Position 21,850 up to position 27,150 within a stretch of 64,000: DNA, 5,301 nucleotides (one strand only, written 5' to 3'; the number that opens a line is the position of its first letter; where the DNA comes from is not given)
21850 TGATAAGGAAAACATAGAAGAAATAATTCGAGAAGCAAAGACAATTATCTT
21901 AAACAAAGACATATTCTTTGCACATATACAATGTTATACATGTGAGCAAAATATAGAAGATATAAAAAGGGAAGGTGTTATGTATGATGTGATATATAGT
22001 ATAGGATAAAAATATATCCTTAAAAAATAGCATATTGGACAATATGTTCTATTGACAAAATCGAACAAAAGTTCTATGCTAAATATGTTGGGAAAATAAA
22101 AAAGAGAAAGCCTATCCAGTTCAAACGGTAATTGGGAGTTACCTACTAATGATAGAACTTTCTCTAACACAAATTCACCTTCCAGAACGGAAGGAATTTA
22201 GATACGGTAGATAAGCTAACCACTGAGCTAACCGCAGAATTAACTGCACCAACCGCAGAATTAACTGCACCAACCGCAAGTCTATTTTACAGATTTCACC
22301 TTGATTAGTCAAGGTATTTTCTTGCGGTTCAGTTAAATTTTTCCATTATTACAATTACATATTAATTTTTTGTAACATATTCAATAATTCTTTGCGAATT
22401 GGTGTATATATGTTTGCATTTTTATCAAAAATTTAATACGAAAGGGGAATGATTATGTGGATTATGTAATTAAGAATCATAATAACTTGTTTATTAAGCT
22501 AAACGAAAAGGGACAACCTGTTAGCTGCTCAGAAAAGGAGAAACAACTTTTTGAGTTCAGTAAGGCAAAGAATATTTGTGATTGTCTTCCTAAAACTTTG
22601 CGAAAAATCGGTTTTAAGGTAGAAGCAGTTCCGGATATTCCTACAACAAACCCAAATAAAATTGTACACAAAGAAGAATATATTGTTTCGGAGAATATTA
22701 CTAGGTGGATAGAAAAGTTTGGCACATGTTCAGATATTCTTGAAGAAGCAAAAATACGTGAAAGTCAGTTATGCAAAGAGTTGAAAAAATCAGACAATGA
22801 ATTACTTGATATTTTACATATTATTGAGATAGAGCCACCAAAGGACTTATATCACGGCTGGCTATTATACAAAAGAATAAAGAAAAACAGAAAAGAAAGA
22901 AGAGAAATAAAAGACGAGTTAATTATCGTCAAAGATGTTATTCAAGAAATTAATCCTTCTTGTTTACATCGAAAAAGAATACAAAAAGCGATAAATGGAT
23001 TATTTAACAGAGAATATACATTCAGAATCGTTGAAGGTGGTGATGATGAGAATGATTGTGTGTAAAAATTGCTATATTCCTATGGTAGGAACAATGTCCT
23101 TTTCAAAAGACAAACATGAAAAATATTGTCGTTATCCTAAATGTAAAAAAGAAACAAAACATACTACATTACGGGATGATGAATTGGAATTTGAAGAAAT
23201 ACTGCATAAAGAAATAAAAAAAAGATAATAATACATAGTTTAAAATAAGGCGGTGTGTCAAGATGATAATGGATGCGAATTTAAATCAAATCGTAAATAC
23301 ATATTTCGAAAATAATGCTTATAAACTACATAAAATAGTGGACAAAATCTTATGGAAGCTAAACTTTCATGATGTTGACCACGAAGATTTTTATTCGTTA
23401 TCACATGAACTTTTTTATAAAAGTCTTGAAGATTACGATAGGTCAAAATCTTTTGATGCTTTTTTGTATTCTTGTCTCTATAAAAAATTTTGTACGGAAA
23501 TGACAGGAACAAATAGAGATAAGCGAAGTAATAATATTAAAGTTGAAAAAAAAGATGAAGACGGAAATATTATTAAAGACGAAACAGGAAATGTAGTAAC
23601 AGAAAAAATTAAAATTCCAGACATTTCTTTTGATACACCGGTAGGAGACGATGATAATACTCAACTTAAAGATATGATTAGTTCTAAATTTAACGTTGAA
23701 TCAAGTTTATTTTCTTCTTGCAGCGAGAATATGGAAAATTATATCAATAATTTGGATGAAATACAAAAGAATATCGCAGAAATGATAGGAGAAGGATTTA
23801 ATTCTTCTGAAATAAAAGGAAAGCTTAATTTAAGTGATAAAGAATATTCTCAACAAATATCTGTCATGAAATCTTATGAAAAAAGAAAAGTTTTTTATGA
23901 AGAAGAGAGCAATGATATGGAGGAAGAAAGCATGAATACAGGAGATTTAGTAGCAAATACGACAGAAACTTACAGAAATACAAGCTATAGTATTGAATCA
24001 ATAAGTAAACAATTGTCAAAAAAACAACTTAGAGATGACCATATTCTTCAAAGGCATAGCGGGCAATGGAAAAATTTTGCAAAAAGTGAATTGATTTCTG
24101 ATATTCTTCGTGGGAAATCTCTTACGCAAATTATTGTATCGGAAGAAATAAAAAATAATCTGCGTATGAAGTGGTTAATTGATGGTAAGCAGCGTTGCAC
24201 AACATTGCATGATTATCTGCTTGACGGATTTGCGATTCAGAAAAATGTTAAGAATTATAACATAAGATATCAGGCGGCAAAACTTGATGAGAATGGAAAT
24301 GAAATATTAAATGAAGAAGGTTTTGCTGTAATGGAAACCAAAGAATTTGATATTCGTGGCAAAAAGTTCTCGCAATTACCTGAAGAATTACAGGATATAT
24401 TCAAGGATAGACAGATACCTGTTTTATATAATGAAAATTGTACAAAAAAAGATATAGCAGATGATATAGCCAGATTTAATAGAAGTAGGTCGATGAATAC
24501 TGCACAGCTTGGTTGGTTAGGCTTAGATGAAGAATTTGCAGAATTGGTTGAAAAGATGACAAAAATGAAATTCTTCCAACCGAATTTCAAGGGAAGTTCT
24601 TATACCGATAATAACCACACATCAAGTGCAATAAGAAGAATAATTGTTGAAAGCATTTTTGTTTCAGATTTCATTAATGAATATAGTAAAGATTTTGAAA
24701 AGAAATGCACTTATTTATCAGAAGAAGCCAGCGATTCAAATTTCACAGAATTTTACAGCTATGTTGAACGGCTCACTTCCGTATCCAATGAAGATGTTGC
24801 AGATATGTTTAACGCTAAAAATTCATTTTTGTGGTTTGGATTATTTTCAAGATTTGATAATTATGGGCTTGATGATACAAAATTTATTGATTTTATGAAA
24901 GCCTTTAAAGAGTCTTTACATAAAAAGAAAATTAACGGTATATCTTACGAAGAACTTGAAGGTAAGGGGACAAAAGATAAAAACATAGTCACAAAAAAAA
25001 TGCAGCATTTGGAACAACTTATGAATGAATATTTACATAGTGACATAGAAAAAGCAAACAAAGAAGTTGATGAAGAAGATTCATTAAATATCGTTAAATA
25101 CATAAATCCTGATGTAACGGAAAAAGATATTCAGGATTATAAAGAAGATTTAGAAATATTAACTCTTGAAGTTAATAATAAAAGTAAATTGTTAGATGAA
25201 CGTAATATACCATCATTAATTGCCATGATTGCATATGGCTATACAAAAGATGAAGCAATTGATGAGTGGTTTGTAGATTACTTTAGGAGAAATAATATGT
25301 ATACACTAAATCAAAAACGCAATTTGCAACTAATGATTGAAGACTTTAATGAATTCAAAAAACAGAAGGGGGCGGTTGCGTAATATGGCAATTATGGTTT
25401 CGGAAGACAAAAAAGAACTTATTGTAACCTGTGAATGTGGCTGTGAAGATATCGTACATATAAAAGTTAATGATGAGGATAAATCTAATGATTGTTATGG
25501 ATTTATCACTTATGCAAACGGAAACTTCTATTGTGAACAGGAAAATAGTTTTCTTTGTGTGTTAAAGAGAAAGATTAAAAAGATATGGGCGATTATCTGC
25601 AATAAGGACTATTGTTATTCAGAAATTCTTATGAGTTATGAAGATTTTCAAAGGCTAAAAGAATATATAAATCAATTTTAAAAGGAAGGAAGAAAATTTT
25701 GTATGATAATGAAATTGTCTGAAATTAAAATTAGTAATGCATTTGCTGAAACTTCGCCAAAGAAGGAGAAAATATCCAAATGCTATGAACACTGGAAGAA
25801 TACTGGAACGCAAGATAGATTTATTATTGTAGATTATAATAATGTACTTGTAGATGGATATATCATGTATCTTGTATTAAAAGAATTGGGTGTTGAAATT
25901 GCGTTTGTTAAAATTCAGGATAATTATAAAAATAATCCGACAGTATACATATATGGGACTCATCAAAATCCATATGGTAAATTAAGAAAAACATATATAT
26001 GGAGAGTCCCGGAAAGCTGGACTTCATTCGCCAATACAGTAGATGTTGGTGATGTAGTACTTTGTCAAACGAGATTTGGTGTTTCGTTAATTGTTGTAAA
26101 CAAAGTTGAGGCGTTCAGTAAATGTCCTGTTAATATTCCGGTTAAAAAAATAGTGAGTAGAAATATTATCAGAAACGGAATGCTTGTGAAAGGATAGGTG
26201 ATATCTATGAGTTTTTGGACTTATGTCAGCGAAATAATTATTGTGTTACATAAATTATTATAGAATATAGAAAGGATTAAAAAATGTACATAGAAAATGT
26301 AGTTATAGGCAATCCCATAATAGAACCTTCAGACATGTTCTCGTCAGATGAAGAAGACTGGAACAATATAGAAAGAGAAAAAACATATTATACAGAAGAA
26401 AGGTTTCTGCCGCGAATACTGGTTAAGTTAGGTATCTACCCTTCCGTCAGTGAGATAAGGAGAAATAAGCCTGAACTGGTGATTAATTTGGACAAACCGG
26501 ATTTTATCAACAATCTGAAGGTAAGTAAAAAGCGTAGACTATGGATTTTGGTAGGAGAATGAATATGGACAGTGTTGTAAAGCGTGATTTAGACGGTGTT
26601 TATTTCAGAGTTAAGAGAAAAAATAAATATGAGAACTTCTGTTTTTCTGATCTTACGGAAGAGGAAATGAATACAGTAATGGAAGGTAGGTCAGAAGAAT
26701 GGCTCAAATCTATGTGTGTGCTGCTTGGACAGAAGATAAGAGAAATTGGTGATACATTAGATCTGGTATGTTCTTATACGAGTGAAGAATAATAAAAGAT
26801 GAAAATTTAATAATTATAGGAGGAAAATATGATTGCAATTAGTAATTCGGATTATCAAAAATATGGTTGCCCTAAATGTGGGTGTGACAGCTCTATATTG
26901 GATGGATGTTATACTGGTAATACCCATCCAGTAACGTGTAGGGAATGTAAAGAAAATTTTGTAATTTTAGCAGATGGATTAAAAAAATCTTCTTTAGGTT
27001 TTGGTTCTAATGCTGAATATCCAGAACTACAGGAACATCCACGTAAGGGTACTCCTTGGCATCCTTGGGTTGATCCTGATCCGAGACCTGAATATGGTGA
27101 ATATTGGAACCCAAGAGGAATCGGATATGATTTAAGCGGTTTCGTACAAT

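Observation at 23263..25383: Apparent fusion of a sigma-70-family (region 2 + region 4) module to a DUF262 ParB/Srx-fold domain in one 706-aa ORF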

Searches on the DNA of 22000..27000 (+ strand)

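Call 5: search_dna_similar(query=window:22000-27000:+, collection=phages, mode=near, max_rows=15)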
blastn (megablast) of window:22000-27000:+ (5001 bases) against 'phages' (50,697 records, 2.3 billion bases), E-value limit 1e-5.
No match.

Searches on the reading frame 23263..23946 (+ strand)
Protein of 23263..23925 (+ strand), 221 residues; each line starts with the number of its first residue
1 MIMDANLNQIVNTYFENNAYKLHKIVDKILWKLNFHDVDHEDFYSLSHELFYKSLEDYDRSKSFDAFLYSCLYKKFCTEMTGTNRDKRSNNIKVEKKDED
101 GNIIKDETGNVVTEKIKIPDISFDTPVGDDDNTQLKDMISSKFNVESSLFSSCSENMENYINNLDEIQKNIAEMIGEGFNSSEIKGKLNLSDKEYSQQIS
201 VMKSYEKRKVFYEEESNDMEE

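Call 3: search_protein_families(library=pfam, proteins=[window:23263-23925:+], max_evalue=1)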
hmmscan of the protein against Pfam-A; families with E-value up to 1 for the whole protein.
window:23263-23925:+ (221 aa): 3 families
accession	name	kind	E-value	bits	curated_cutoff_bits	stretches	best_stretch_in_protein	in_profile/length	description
PF23777.1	GEMI5_RBS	-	9.8e-05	22.2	27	1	47-208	104-262/339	GEMI5 RBS C-terminal domain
PF18075.7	FtsX_ECD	-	0.0071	17.4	23.5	1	122-198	6-82/96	FtsX extracellular domain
PF04542.20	Sigma70_r2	-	0.15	12.3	24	1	26-73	9-58/71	Sigma-70 region 2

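Call 4: search_protein_families(library=phrogs, proteins=[window:23263-23925:+], max_evalue=0.1)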
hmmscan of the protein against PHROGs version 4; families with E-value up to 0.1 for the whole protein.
window:23263-23925:+ (221 aa): 1 family
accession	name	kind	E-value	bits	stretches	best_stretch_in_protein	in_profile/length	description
phrog_1740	-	transcription regulation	0.0016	18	1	11-199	58-205/567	RNA polymerase sigma factor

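Call 14: search_solved_structures(query=A2, max_evalue=1, show_alignments=3)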
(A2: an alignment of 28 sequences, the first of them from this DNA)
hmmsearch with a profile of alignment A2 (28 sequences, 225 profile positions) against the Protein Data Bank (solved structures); distinct sequences matched with E-value up to 1: 68 (the best 60 are shown).
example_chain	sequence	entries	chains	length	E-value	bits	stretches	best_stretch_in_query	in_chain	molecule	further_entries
7l7b_F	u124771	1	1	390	1.1e-06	31.6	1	49-172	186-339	RNA polymerase sigma factor SigA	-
8h3v_G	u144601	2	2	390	2e-06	30.8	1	42-171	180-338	RNA polymerase sigma factor SigA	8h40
7xya_F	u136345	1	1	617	2.2e-06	30.7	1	48-172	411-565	RNA polymerase sigma factor RpoD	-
8x6f_E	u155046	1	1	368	4.7e-06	29.6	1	47-171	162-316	RNA polymerase sigma factor SigA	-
7ckq_F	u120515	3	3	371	5.5e-06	29.4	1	47-171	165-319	RNA polymerase sigma factor SigA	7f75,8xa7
8gzg_F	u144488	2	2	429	1.1e-05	28.4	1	42-171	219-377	RNA polymerase sigma factor SigA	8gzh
9dvs_G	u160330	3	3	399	1.3e-05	28.1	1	42-171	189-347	RNA polymerase sigma factor SigA1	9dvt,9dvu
4ljz_F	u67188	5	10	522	3e-05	27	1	47-172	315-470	RNA polymerase sigma factor RpoD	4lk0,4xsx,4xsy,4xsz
5vt0_L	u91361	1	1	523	3e-05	27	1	47-172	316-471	RNA polymerase sigma factor RpoD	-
8k59_F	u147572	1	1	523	3e-05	27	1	47-172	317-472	RNA polymerase sigma factor RpoD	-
5tw1_F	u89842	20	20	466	3.7e-05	26.7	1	49-171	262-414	RNA polymerase sigma factor SigA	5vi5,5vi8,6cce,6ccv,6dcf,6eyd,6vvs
8ftd_L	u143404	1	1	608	4e-05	26.6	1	48-172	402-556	RNA polymerase sigma factor RpoD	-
6n60_F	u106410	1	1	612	4.1e-05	26.5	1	48-172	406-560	RNA polymerase sigma factor RpoD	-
6n61_F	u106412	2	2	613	4.1e-05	26.5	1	48-172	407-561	RNA polymerase sigma factor RpoD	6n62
4jk1_X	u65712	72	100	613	4.1e-05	26.5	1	48-172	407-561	Escherichia coli RNA polymerase sigma70 subunit | RNA polymerase sigma factor RpoD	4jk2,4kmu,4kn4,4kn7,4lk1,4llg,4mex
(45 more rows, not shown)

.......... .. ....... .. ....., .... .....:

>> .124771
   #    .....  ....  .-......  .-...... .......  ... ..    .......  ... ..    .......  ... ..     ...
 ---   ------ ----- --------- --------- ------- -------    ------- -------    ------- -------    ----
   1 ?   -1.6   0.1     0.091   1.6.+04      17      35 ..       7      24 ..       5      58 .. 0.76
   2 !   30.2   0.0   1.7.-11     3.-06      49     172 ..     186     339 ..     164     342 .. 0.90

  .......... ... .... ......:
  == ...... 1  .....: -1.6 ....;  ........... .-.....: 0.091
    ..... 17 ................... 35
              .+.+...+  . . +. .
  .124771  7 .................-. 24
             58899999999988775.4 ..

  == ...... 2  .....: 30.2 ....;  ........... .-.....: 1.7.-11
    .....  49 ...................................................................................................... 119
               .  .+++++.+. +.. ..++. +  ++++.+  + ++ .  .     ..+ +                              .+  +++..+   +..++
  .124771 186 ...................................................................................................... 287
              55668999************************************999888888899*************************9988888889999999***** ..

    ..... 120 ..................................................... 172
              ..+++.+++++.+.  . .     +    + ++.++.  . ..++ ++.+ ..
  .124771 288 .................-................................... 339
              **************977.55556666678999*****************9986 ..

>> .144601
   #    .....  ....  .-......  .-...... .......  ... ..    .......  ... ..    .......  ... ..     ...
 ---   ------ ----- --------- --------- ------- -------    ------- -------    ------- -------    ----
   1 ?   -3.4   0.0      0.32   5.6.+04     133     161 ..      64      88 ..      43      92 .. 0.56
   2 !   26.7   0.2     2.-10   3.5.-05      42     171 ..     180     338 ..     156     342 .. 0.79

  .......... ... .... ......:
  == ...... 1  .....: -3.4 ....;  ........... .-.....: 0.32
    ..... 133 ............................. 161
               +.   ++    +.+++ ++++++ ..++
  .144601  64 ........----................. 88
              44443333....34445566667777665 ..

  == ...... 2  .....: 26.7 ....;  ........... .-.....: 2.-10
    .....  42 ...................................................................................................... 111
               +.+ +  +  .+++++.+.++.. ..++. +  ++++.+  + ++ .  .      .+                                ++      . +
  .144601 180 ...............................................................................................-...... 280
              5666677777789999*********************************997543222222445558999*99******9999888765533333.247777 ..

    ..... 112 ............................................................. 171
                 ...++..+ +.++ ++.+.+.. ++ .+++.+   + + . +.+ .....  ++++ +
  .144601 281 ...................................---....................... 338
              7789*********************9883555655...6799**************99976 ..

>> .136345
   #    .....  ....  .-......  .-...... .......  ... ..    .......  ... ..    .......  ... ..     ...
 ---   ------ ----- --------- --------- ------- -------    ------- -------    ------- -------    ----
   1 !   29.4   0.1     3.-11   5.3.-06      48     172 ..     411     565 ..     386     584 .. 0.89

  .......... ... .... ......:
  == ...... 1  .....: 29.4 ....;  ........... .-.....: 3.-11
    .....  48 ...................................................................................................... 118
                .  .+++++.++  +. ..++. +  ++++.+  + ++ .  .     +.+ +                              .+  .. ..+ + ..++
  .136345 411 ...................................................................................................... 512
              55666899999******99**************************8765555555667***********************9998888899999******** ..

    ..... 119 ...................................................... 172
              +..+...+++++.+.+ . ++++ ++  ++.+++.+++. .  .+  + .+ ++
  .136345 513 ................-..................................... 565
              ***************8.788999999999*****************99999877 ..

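Call 27: predict_structure(alignment_id=A2)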
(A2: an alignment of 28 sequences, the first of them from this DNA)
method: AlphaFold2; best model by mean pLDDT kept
length: 228 residues; sequences in the alignment: 28
mean_pLDDT: 81.0   pTM: 0.43
mean pLDDT of the five models: 81.0, 79.3, 79.1, 77.1, 75.2
residues with pLDDT >= 90: 107; 70-90: 71; 50-70: 28; < 50: 22
segments of 3 or more residues with pLDDT < 50: 148-152, 215-228
pLDDT, mean of each block of 10 residues (from residue 1): 80 94 96 86 94 93 95 92 71 89 91 82 73 67 50 68 90 88 94 93 82 50 36
secondary structure, 60 per line:
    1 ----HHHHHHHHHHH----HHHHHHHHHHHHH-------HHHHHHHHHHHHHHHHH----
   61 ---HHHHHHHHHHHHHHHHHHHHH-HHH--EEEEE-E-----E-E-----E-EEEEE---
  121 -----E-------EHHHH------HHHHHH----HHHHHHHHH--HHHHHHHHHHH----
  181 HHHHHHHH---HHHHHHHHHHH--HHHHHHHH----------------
elements in order: H5-15 H20-32 H40-56 H64-84 E91-95 E113-117 H135-138 H145-150 H155-163 H166-176 H181-188 H192-202 H205-212

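Call 31: fold_search(model_id=the predicted structure, library=pdb)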
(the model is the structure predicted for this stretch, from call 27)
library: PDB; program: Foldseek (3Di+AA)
matches with E <= 10: 144; with E <= 0.001: 0
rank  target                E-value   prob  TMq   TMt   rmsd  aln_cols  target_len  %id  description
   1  9a4r_A                1.1e-03  1.00  0.30  0.32  14.3       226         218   19  Integrative model of RPSH-RPOB by crosslinking MS and deep learning (released 2024-09-18)
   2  5uxx_A                2.7e-02  0.97  0.28  0.39  27.2       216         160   12  Co-crystal structure of the sigma factor RpoE in complex with the anti-sigma factor NepR from Bartonella quintana (released 2018-02-28)
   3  6koo_F                3.0e-02  0.95  0.32  0.37   9.6       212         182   13  Mycobacterium tuberculosis initial transcription complex comprising sigma H and 5'-OH RNA of 7 nt (released 2020-03-11)
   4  9m98_F                4.2e-02  0.91  0.29  0.37   9.3       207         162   12  Structural Basis of Pausing During Transcription Initiation in Mycobacterium tuberculosis (released 2026-01-14)
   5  9a50_A                4.2e-02  0.85  0.30  0.28  11.5       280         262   14  Integrative model of RPSB-RPOC by crosslinking MS and deep learning (released 2024-09-18)
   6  9uma_F                4.5e-02  0.66  0.23  0.17  13.5       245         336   14  CryoEM structure of T.thermophilus transcription initiation complex bound to Gp4A-C, -1 dA in the template DNA strand (released 2025-10-22)
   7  9uko_F                5.0e-02  0.57  0.23  0.17  13.8       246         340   13  CryoEM structure of the T.thermophilus transcription initiation complex bound to Ap4A-C, -1 dA in the template DNA str (released 2025-10-22)
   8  9e87_F                5.6e-02  0.60  0.24  0.19  14.3       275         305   11  De Novo Mycobacterium tuberculosis transcription initiation pre-RPO promoter complex with open Beta' clamp (RNA Polyme (released 2025-10-01)
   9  6kop_F                6.3e-02  0.93  0.32  0.40   9.0       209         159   11  Mycobacterium tuberculosis initial transcription complex comprising sigma H and 5'-OH RNA of 9 nt (released 2020-03-11)
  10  9ukt_F                7.5e-02  0.57  0.23  0.17  13.6       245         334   13  CryoEM structure of the T.thermophilus transcription initiation complex bound to Gp4A-C-U and CTP, -1 dC in the templa (released 2025-10-22)
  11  4g7h_P                7.5e-02  0.57  0.24  0.17  13.0       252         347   14  Crystal structure of Thermus thermophilus transcription initiation complex (released 2012-10-31)
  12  7l7b_F                7.5e-02  0.54  0.23  0.20  14.3       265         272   11  Clostridioides difficile RNAP with fidaxomicin (released 2022-02-02)
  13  4lk1_F                8.9e-02  0.75  0.27  0.13  13.4       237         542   14  Crystal Structure Analysis of the E.coli holoenzyme (released 2013-11-13)
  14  7ye1_F                8.9e-02  0.47  0.22  0.12  13.8       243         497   12  The cryo-EM structure of C. crescentus GcrA-TACup (released 2023-01-18)
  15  4lk1_L                9.4e-02  0.72  0.27  0.14  13.4       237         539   14  Crystal Structure Analysis of the E.coli holoenzyme (released 2013-11-13)
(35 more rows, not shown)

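Call 79: search_protein_families(library=ncbifam, proteins=[window:23263-23925:+], max_evalue=0.01)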
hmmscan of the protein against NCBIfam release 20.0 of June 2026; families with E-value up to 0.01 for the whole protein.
window:23263-23925:+ (221 aa): 3 families
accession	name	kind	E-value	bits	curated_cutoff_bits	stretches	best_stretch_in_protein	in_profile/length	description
TIGR02937.1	sigma70-ECF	superfamily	7.5e-06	25.7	42.9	1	17-199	9-154/165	sigma-70 family RNA polymerase sigma factor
TIGR02997.1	Sig70-cyanoRpoD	subfamily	0.0018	17.6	384.5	1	119-174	203-260/298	RNA polymerase sigma factor, RpoD/SigA family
TIGR02393.1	RpoD_Cterm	equivalog_domain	0.0029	17.3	354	1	114-174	124-187/238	RNA polymerase sigma factor RpoD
